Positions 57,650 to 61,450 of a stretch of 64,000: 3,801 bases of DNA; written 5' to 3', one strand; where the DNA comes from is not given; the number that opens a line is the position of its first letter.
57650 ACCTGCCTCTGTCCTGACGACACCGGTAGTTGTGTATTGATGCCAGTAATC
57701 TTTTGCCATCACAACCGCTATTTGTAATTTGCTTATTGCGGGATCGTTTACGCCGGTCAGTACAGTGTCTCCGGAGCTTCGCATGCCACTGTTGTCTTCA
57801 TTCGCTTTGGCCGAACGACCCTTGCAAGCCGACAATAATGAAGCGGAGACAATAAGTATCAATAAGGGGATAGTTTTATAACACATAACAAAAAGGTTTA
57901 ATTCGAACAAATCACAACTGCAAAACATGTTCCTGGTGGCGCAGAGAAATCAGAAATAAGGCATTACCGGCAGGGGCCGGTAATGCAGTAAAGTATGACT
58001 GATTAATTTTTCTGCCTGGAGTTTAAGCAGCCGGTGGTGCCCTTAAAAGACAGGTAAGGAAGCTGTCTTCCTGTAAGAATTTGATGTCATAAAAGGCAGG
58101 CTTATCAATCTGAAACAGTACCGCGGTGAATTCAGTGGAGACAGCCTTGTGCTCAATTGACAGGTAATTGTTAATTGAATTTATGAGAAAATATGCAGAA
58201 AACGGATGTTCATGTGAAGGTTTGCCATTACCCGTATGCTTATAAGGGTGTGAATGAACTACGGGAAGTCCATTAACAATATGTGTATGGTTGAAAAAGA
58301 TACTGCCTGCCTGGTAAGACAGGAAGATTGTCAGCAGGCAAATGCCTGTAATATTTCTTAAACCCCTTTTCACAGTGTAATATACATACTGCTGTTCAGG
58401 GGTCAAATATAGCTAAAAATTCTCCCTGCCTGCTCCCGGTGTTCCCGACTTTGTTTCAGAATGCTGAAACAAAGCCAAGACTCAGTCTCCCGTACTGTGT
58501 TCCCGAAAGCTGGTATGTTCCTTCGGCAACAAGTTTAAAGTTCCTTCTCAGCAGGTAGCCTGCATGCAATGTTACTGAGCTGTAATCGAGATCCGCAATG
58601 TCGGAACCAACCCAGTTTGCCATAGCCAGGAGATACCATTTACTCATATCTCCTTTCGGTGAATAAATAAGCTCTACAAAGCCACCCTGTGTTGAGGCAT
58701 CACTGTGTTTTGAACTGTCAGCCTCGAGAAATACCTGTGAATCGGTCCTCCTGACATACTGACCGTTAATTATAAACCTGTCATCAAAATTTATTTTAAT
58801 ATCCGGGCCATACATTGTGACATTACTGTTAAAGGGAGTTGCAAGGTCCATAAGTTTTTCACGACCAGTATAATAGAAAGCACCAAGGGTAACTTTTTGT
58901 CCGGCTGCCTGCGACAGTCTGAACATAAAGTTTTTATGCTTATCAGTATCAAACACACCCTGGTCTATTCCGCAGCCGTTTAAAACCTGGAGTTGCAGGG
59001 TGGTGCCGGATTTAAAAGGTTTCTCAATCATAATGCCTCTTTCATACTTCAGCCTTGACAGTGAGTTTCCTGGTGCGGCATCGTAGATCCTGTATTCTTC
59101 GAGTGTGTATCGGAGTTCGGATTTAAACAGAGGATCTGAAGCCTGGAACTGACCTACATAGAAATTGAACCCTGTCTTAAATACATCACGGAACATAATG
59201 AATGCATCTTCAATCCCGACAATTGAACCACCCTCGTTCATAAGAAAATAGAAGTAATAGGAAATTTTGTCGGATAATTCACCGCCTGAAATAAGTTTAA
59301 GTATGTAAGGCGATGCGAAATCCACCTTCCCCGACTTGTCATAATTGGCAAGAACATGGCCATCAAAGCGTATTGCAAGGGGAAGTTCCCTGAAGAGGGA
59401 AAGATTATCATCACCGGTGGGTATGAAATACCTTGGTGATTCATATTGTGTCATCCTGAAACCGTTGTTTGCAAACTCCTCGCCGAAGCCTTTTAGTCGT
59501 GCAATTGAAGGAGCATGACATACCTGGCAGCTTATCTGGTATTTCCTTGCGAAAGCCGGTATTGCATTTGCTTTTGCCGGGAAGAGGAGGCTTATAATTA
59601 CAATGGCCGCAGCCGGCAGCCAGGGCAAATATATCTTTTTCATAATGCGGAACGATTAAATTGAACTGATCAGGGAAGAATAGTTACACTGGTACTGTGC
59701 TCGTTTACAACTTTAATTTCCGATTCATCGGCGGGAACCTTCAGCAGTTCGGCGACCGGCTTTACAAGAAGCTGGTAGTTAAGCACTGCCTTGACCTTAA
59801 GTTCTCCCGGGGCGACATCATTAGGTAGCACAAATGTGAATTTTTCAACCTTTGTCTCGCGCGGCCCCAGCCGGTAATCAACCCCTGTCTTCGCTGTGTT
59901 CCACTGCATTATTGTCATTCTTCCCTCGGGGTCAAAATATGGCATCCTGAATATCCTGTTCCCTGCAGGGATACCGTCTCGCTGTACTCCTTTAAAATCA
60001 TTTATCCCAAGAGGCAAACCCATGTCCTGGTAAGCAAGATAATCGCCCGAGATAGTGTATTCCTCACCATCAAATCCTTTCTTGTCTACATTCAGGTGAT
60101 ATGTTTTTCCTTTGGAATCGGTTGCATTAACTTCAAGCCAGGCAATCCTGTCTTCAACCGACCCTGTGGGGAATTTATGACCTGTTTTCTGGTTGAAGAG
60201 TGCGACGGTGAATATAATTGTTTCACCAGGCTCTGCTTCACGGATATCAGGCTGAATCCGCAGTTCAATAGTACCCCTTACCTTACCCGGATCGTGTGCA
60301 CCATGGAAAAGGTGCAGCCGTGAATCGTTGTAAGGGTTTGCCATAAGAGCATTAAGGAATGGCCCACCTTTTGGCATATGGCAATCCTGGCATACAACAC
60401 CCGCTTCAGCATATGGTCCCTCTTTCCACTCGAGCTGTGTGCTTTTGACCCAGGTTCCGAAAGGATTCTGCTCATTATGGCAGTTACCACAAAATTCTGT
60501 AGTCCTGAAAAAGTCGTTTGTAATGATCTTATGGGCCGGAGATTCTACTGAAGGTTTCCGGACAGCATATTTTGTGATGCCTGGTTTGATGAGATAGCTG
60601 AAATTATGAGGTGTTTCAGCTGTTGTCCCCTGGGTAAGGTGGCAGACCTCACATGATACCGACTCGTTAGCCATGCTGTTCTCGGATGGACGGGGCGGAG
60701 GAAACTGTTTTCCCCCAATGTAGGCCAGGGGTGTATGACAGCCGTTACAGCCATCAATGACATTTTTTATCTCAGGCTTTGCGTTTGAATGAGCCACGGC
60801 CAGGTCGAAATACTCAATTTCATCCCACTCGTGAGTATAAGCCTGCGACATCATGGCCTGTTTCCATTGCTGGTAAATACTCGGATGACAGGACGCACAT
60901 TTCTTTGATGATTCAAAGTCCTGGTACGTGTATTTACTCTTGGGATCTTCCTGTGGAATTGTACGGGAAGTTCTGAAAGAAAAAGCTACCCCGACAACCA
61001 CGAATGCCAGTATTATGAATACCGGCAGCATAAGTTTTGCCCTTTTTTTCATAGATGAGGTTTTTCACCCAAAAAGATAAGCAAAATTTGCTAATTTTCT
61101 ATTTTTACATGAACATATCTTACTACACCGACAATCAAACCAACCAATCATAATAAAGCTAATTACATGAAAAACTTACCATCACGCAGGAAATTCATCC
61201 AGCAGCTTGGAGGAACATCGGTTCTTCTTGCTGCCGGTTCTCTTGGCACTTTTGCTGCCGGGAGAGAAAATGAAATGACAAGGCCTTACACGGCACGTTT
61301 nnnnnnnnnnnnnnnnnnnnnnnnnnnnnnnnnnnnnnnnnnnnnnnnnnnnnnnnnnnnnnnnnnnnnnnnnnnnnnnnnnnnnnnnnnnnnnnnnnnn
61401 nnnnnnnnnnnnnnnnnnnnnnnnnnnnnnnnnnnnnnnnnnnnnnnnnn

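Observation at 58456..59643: Cyc2-like fused monoheme cytochrome / outer-membrane beta-barrel in a Bacteroidota-type chromosome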

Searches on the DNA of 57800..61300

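Call 79: search_rna_families(source=window, start=57800, end=61300, threshold=evalue, max_evalue=0.1)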
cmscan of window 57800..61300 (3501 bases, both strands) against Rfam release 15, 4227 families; matches with E-value up to 0.1: 0.
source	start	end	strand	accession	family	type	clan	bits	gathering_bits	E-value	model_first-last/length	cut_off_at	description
